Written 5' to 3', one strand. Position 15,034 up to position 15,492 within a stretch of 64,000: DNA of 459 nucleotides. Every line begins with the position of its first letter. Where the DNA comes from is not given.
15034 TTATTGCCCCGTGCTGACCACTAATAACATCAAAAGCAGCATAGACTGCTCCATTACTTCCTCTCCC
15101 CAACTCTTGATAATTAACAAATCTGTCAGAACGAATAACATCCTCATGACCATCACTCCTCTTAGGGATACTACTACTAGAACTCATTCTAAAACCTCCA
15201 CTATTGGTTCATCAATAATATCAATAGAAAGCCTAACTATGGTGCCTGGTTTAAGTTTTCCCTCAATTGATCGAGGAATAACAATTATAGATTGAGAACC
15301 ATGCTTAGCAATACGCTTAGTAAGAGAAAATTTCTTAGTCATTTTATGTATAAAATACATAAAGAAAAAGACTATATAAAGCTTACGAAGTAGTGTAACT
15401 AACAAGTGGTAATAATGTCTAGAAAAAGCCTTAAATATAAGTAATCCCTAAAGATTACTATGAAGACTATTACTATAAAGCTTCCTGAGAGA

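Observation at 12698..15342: Module copy 1: AbrB-PhoU-like regulator convergent with a membrane Hanks-type kinase that is translationally coupled to a 52 aa AbrB/MazE-like protein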

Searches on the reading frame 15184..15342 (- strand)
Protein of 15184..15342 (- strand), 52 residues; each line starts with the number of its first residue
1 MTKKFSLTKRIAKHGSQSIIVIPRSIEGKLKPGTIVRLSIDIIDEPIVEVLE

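Call 8: search_protein_families(library=pfam, proteins=[window:15184-15342:-], max_evalue=0.1)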
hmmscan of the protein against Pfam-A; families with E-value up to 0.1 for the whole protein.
window:15184-15342:- (52 aa): 0 families

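Call 9: search_protein_families(library=ncbifam, proteins=[window:15184-15342:-], max_evalue=0.1)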
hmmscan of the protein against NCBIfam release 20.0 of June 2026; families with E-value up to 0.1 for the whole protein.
window:15184-15342:- (52 aa): 0 families

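Call 21: search_solved_structures(query=A1, max_evalue=10, show_alignments=3)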
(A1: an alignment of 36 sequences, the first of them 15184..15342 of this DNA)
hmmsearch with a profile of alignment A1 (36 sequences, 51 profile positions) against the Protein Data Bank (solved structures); distinct sequences matched with E-value up to 10: 13.
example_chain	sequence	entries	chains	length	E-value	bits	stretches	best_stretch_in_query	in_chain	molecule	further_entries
8ju8_A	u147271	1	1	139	0.12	14.9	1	8-24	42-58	de novo designed protein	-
5ija_A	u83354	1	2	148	0.23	14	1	13-41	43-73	Hydrogenase-specific maturation endopeptidase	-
3tl2_A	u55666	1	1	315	0.47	13.1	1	8-24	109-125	Malate dehydrogenase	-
4on9_A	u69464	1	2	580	1.2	11.8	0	21-42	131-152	Probable ATP-dependent RNA helicase DDX58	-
6kyv_B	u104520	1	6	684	1.8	11.2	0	21-42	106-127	Probable ATP-dependent RNA helicase DDX58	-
4ay2_A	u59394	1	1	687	1.8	11.2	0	21-42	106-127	PROBABLE ATP-DEPENDENT RNA HELICASE DDX58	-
5e3h_A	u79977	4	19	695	1.9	11.1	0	21-42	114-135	Probable ATP-dependent RNA helicase DDX58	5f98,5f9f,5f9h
3zd6_A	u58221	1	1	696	1.9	11.1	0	21-42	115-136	PROBABLE ATP-DEPENDENT RNA HELICASE DDX58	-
3zd7_A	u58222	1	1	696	1.9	11.1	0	21-42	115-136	PROBABLE ATP-DEPENDENT RNA HELICASE DDX58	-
2ykg_A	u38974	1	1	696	1.9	11.1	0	21-42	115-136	PROBABLE ATP-DEPENDENT RNA HELICASE DDX58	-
4bpb_A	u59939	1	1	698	1.9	11.1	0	21-42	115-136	PROBABLE ATP-DEPENDENT RNA HELICASE DDX58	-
6gpg_A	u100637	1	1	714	2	11.1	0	21-42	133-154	Probable ATP-dependent RNA helicase DDX58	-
7jl1_A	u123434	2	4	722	2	11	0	21-42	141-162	Antiviral innate immune response receptor RIG-I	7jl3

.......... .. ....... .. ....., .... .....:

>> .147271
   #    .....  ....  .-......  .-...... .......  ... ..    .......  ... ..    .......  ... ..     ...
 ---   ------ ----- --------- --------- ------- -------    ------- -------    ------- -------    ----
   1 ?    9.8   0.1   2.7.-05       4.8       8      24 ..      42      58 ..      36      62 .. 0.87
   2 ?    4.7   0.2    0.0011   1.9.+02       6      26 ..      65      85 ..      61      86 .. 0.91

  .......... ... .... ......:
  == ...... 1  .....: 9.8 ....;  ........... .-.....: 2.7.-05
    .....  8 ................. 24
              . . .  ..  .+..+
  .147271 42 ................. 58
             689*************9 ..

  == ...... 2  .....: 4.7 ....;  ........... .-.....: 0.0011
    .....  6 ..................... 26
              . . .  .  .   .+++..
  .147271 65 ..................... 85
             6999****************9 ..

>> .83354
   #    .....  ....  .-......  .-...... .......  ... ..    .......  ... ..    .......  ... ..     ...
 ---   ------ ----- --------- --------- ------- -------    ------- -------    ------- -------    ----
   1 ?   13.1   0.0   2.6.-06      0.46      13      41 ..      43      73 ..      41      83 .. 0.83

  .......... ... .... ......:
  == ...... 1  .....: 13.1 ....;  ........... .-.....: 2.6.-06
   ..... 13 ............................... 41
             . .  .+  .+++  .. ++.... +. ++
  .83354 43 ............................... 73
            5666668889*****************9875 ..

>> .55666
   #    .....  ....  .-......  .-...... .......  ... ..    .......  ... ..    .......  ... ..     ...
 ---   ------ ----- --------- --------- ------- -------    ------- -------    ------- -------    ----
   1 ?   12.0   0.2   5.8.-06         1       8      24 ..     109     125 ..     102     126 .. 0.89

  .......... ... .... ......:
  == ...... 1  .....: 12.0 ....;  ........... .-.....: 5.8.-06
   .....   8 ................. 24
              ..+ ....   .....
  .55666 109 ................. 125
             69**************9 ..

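Call 22: search_protein_families(library=pfam, alignment_id=A1, max_evalue=10)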
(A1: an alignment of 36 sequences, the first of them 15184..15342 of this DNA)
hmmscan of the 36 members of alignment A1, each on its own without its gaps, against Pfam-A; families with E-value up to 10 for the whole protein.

A. member 1, window:15184-15342:- (52 aa): 0 families

B. families by the number of members that match (of 36 scanned): 6 families
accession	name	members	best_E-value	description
PF04014.23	MazE_antitoxin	1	0.0073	Antidote-toxin recognition MazE, bacterial antitoxin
PF00166.26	Cpn10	1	0.054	Chaperonin 10 Kd subunit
PF15023.12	DUF4523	1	0.063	Protein of unknown function (DUF4523)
PF07927.17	HicA_toxin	1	0.089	HicA toxin of bacterial toxin-antitoxin,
PF23179.1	bHLH_INO2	1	0.14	INO2 bHLH domain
PF13182.11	DUF4007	1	0.16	Protein of unknown function (DUF4007)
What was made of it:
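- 15184..15342 (-): S1: 52-aa small protein, a mini-AbrB-like (cradle-loop half-barrel) putative autorepressor. No significant Pfam or PDB match (calls 8, 21, 22).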

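Call 24: find_related_loci(query=A1, collection=genome_contigs, flank=8000)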
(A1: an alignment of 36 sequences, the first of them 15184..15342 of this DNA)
Query A1 (52 aa) in genome_contigs; peptide patterns used: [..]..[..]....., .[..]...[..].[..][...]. (x = any residue, [..] = any of these).
313 stretches matched a pattern; 297 encode a relative of the query (tblastn E <= 1e-3); the best 80 are kept; 80 distinct loci.
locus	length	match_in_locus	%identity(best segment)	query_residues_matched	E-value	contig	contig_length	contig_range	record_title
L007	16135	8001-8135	80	2-46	3e-20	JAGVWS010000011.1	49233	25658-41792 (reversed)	Candidatus Pacearchaeota archaeon isolate RIFCSPHIGHO2_01_FULL_37_14 rifcsphigho2_01_scaffold_2828, whole genome shotgun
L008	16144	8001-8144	67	3-50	1e-17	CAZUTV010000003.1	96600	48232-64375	MAG TPA_asm: Candidatus Woesearchaeota archaeon isolate binchicken_co274_125 genome assembly, contig: NODE_544_length_96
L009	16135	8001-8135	76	1-45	2e-17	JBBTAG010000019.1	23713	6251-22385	MAG: Nanoarchaeota archaeon isolate H41-bin129_1 H41_bin129_1_000000000019, whole genome shotgun sequence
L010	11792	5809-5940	73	2-45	9e-17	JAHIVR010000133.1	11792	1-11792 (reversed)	MAG: Nanoarchaeota archaeon isolate MM_PC_MetaG.mb.88 MM_PC_MetaG.mb.88_k141_1316528, whole genome shotgun sequence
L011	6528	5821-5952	75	3-46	1e-16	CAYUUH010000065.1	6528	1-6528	MAG TPA_asm: uncultured Methanosarcinales archaeon isolate SRP319275_co4_86 genome assembly, contig: NODE_9078_length_65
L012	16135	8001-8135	67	1-45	2e-16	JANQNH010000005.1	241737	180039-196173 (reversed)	MAG: Candidatus Nanoarchaeia archaeon isolate PL23a_bin.24 k99_5554111, whole genome shotgun sequence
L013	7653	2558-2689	70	2-45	4e-16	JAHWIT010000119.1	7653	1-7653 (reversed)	MAG: Candidatus Woesearchaeota archaeon isolate YT3_932 k127_51409593, whole genome shotgun sequence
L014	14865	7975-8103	65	3-45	4e-16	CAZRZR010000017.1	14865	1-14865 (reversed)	MAG TPA_asm: Candidatus Woesearchaeota archaeon isolate SRP342105_co2_377 genome assembly, contig: NODE_4237_length_1486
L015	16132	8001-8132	70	3-46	4e-16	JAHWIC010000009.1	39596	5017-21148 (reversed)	MAG: Candidatus Woesearchaeota archaeon isolate Yap2000.bin4.8 contig-145_533, whole genome shotgun sequence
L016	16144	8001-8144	64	3-52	4e-16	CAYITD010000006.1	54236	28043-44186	MAG TPA_asm: Candidatus Woesearchaeota archaeon isolate ERP119705_co3_555 genome assembly, contig: NODE_448_length_54236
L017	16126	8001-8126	71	2-43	6e-16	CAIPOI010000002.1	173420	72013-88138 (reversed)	uncultured archaeon isolate LaPlata_bin-1599 genome assembly, contig: bin-1599:2/8, whole genome shotgun sequence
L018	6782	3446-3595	64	3-52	6e-16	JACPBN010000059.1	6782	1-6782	MAG: Candidatus Woesearchaeota archaeon isolate NC_groundwater_258_Ag_S-0.2um_36_8 S5_GD2017_2_S2_scaffold_8889, whole g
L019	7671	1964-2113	62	3-52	7e-16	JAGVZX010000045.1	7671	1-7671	Candidatus Woesearchaeota archaeon isolate RIFCSPHIGHO2_02_FULL_37_9 rifcsphigho2_02_scaffold_22631, whole genome shotgu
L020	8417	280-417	63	1-46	7e-16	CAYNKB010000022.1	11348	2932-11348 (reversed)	MAG TPA_asm: Candidatus Woesearchaeota archaeon isolate SRP050083_co1_132 genome assembly, contig: NODE_2665_length_1134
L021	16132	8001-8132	66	2-45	7e-16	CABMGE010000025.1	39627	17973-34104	uncultured archaeon isolate LFW-165_1 genome assembly, contig: LFW1651_7, whole genome shotgun sequence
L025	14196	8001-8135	64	1-45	1e-15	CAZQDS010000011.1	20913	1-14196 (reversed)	MAG TPA_asm: uncultured Methanosarcinales archaeon isolate SRP173033_co2_62 genome assembly, contig: NODE_974_length_209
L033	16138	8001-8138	61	1-46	1e-15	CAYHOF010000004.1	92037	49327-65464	MAG TPA_asm: uncultured Methanosarcinales archaeon isolate ERP119705_co14_509 genome assembly, contig: NODE_93_length_92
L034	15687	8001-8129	67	3-45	1e-15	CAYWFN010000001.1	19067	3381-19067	MAG TPA_asm: uncultured Methanosarcinales archaeon isolate SRP077602_co6_365 genome assembly, contig: NODE_4646_length_1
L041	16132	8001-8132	61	3-46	2e-15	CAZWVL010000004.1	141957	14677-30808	MAG TPA_asm: uncultured Methanosarcinales archaeon isolate SRP119689_co1_4 genome assembly, contig: NODE_81_length_14195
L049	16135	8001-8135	62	1-45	3e-15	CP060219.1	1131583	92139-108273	MAG: Candidatus Woesearchaeota archaeon isolate HK-STAS-Nano-3 chromosome, complete genome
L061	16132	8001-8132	61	2-45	4e-15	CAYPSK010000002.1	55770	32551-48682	MAG TPA_asm: Candidatus Woesearchaeota archaeon isolate SRP178699_co1_447 genome assembly, contig: NODE_483_length_55770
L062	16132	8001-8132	64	2-45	7e-15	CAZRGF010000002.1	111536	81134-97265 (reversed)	MAG TPA_asm: Candidatus Woesearchaeota archaeon isolate SRP178699_co1_535 genome assembly, contig: NODE_94_length_111536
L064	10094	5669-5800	61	1-44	8e-15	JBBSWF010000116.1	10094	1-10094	MAG: Nanoarchaeota archaeon isolate H52-bin087_1 H52_bin087_1_000000000116, whole genome shotgun sequence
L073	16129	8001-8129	63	2-44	1e-14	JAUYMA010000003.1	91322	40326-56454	MAG: Nanoarchaeota archaeon isolate C24_metabat.bin.61 C24_k141_171571, whole genome shotgun sequence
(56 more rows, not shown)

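Call 30: predict_structure(alignment_id=A1)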
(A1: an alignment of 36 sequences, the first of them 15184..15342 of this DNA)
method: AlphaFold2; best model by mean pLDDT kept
length: 52 residues; sequences in the alignment: 36
mean_pLDDT: 84.1   pTM: 0.53
mean pLDDT of the five models: 84.1, 80.0, 75.9, 74.9, 71.9
residues with pLDDT >= 90: 21; 70-90: 26; 50-70: 5; < 50: 0
segments of 3 or more residues with pLDDT < 50: none
pLDDT, mean of each block of 10 residues (from residue 1): 85 79 90 92 79 63
secondary structure, 60 per line:
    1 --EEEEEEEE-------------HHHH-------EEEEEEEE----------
elements in order: E3-10 H24-27 E35-42
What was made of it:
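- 15184..15342 (-): AF2 model pLDDT 84, beta-alpha-beta (call 30).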

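Call 35: fold_search(model_id=the predicted structure, library=pdb)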
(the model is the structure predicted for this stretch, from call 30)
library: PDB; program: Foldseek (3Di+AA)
matches with E <= 10: 14; with E <= 0.001: 0
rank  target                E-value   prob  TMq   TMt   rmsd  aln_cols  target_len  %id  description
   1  8jvp                  5.3e-01  0.51  0.40  0.43   3.5        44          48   25  Crystal structure of the dimeric DZBB fold protein Ph1 (released 2024-07-03)
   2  8jvn                  2.6e+00  0.30  0.43  0.48   3.1        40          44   15  Crystal structure of the mk2h_deltaMILPYS peptide homodimer, DZBB form (released 2024-07-03)
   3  4bwi_B                3.8e+00  0.04  0.25  0.06   8.7        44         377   18  Structure of the phytochrome Cph2 from Synechocystis sp. PCC6803 (released 2013-10-30)
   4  8jvw                  4.1e+00  0.10  0.36  0.45   3.4        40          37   22  Crystal structure of the dimeric DZBB fold protein tkoL2_v1.2_Z (released 2024-07-03)
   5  8jvx_A                4.1e+00  0.10  0.36  0.45   3.3        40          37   22  Crystal structure of the dimeric DZBB fold protein mkaL2_v1.2_Z (released 2024-07-03)
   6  2j9c_A                7.4e+00  0.01  0.16  0.09  11.7        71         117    8  Structure of GlnK1 with bound effectors indicates regulatory mechanism for ammonia uptake (released 2007-01-16)
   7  9e71_BL               7.9e+00  0.08  0.29  0.37   6.9        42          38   19  Cryo-EM structure of the Pyrobaculum calidifontis 70S ribosome (released 2024-11-20)
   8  3ncp_A                7.9e+00  0.03  0.28  0.16  11.4        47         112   15  GlnK2 from Archaeoglobus fulgidus (released 2010-07-28)
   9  8auv_R                8.5e+00  0.08  0.30  0.18   6.8        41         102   17  Cryo-EM structure of the plant 40S subunit (released 2023-06-07)
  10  6pxl_G                8.5e+00  0.04  0.29  0.05  11.3        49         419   12  3.74 Angstroms resolution structure of HlsU with an axial-channel plug (released 2020-07-29)
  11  9rpv_SU               8.5e+00  0.01  0.19  0.11  18.6        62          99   16  Structure of the ZAK-bound human disome (released 2025-12-10)
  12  6skf_Am               9.7e+00  0.07  0.30  0.18   6.8        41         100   20  Cryo-EM Structure of T. kodakarensis 70S ribosome (released 2020-07-29)
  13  7ecw_E                9.7e+00  0.02  0.23  0.06   9.9        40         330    8  The Csy-AcrIF14-dsDNA complex (released 2021-11-17)
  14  4zs4_B                9.7e+00  0.02  0.25  0.08  13.2        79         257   13  Crystal Structure of the Inactive Alpha-kinase Domain of Myosin-II Heavy Chain Kinase A (D756A) Complexed with ATP (released 2015-09-02)
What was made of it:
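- On SpoVT/AbrB (swapped-hairpin) superfamily, for the small protein S: Foldseek's best hits are half-barrel designs at E=0.5 (call 35).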

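Call 37: search_protein_families(library=pfam, proteins=[L008:8182-10446:+, L010:5979-8168:+, L017:8128-10200:+, L049:8144-10423:+, L073:8146-10275:+, L016:8144-9106:+, L016:9108-10055:+, L025:8140-9138:+, L034:8138-12043:+], max_evalue=0.01)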
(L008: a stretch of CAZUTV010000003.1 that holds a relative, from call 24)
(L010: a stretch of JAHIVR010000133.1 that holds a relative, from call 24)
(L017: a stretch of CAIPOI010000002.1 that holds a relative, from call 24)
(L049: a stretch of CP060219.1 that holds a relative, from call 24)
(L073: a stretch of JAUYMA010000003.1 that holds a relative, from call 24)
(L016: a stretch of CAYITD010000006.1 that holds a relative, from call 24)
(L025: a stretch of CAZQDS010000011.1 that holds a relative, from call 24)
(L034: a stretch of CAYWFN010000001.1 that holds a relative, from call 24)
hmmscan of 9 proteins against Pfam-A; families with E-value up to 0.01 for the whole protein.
L008:8182-10446:+ (754 aa): 3 families
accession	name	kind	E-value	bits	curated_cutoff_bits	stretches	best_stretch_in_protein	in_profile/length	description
PF00069.31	Pkinase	-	1.7e-13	51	31.7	1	49-327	9-253/263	Protein kinase domain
PF17667.7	Pkinase_fungal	-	1.8e-05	24.1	24.1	1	153-210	286-345/387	Fungal protein kinase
PF07714.23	PK_Tyr_Ser-Thr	-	0.00021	21.1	23.1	1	128-251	76-194/258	Protein tyrosine and serine/threonine kinase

L010:5979-8168:+ (729 aa): 2 families
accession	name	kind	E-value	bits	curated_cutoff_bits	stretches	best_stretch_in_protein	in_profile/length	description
PF00069.31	Pkinase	-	4.2e-13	49.7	31.7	1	32-324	7-256/263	Protein kinase domain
PF17667.7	Pkinase_fungal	-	0.0026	17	24.1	1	156-212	296-355/387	Fungal protein kinase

L017:8128-10200:+ (690 aa): 3 families
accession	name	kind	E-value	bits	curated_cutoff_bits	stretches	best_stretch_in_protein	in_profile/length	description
PF00069.31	Pkinase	-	7.4e-21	75.2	31.7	1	73-349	9-250/263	Protein kinase domain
PF07714.23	PK_Tyr_Ser-Thr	-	2e-11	44.1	23.1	1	104-278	33-202/258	Protein tyrosine and serine/threonine kinase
PF17667.7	Pkinase_fungal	-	3.1e-05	23.3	24.1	1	169-227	281-344/387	Fungal protein kinase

L049:8144-10423:+ (759 aa): 2 families
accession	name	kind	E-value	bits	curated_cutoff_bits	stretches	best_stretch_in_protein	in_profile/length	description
PF00069.31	Pkinase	-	1.7e-12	47.7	31.7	1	123-295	44-202/263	Protein kinase domain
PF10415.14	FumaraseC_C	-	0.0028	18.5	32.5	0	171-195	24-48/54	Fumarase C C-terminus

L073:8146-10275:+ (709 aa): 2 families
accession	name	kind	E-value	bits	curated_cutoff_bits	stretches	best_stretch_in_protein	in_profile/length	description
PF00069.31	Pkinase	-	3.8e-07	30.2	31.7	1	85-264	46-212/263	Protein kinase domain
PF07714.23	PK_Tyr_Ser-Thr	-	0.0057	16.4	23.1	1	125-236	87-191/258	Protein tyrosine and serine/threonine kinase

L016:8144-9106:+ (320 aa): 3 families
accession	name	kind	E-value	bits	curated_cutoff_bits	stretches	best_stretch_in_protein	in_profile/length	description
PF00069.31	Pkinase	-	2.3e-23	83.4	31.7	1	72-287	31-234/263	Protein kinase domain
PF07714.23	PK_Tyr_Ser-Thr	-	3.4e-09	36.8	23.1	1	68-251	27-205/258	Protein tyrosine and serine/threonine kinase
PF01636.29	APH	-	0.0068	16.6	23.2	0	163-192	167-197/239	Phosphotransferase enzyme family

L016:9108-10055:+ (315 aa): 0 families

L025:8140-9138:+ (332 aa): 2 families
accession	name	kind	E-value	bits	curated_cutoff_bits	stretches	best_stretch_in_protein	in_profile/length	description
PF00069.31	Pkinase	-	1.3e-14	54.7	31.7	1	106-317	57-248/263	Protein kinase domain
PF06293.20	Kdo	-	0.00016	21.6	21.3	1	89-201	59-171/207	Lipopolysaccharide kinase (Kdo/WaaP) family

L034:8138-12043:+ (1301 aa): 3 families
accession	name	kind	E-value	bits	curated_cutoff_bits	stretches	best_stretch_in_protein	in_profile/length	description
PF00069.31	Pkinase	-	7.4e-19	68.6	31.7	1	424-689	15-245/263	Protein kinase domain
PF07714.23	PK_Tyr_Ser-Thr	-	1.3e-10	41.4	23.1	1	491-628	74-200/258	Protein tyrosine and serine/threonine kinase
PF14734.12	DUF4469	-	0.0079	16.5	22.6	0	1091-1124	58-91/101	Domain of unknown function (DUF4469) with IG-like fold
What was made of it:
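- On Hanks-type (eukaryotic-like) Ser/Thr protein kinases: Relatives in other loci also match (call 37).
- Pfam confirms Pkinase in 8 of 9 downstream proteins tested (call 37).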

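Call 69: search_protein_families(library=pfam, proteins=[L033:8591-10708:+, L041:8655-10850:+, L061:8664-10955:+, L062:8750-11086:+, L064:5809-8052:+, L033:8142-8639:+, L061:8155-8667:+], max_evalue=0.01)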
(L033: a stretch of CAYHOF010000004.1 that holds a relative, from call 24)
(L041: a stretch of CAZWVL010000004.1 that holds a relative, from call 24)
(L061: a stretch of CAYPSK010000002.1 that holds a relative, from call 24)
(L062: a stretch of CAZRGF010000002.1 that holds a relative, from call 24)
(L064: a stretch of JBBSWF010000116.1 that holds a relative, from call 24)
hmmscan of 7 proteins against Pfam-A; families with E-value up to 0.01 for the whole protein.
L033:8591-10708:+ (705 aa): 3 families
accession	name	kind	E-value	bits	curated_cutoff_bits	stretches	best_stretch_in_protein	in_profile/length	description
PF01636.29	APH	-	1.9e-10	41.3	23.2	1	141-311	54-225/239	Phosphotransferase enzyme family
PF19974.5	TCAD9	-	9.3e-05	22.2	40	1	253-295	294-338/429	Ternary complex associated domain 9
PF01633.27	Choline_kinase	-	0.0045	16.8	29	1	258-298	164-207/300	Choline/ethanolamine kinase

L041:8655-10850:+ (731 aa): 3 families
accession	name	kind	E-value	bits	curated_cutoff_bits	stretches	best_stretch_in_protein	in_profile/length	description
PF01636.29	APH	-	7.6e-11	42.7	23.2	1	94-291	24-221/239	Phosphotransferase enzyme family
PF19974.5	TCAD9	-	0.00016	21.4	40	1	234-280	292-340/429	Ternary complex associated domain 9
PF01633.27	Choline_kinase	-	0.00092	19.1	29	1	224-303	149-227/300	Choline/ethanolamine kinase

L061:8664-10955:+ (763 aa): 0 families

L062:8750-11086:+ (778 aa): 0 families

L064:5809-8052:+ (747 aa): 2 families
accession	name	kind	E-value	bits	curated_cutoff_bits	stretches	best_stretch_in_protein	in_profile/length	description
PF02958.26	EcKL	-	3.3e-08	33.7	22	1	154-282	137-272/294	Ecdysteroid kinase-like family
PF01636.29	APH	-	4.5e-07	30.3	23.2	1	217-279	157-221/239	Phosphotransferase enzyme family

L033:8142-8639:+ (165 aa): 1 family
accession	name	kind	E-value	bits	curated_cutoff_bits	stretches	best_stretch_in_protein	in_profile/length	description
PF06610.18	AlaE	-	2.8e-20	73.3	25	1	12-150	4-137/141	L-alanine exporter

L061:8155-8667:+ (170 aa): 1 family
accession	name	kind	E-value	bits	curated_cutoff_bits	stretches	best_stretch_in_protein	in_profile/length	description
PF06610.18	AlaE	-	2.9e-16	60.3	25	1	22-157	10-140/141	L-alanine exporter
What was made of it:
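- APH/EcKL kinase-like domains fill the same slot in L033, L041 and L064 (call 69).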

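Call 70: search_protein_representatives(alignment_id=A1)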
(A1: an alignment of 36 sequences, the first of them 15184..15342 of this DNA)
Query: 36 sequences, 51 profile positions. Proteins with E-value up to 0.001 (for the whole library): 152; up to 1e-10: 91; up to 1e-30: 1. The best 150 are listed.
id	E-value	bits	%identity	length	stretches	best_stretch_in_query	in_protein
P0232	1.5e-45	168.4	-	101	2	3-49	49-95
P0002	1.4e-24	101.2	-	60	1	2-49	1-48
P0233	5.1e-23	96.2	-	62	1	2-49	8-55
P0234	1.5e-22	94.7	-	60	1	2-48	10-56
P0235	3.8e-22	93.4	-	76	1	2-49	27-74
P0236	5.3e-22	93.0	-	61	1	4-49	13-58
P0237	8.2e-22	92.4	-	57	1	3-48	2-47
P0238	1.4e-21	91.7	-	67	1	2-48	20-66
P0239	1.7e-21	91.4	-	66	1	2-48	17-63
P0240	2.4e-21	90.9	-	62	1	3-47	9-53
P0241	2.6e-21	90.8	-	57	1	2-49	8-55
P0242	2.7e-21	90.7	-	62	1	2-50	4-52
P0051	3.9e-21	90.2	-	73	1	3-49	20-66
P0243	4.6e-21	90.0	-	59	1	5-48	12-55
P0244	7.0e-21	89.4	-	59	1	3-46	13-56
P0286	1.1e-15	72.7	-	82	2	5-49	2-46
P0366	3.7e-06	42.2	-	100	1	6-48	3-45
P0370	1.3e-05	40.5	-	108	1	4-48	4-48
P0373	4.5e-05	38.8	-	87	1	3-49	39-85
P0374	8.4e-05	37.9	-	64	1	3-48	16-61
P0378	4.1e-04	35.7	-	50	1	4-49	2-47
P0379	4.8e-04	35.5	-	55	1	5-47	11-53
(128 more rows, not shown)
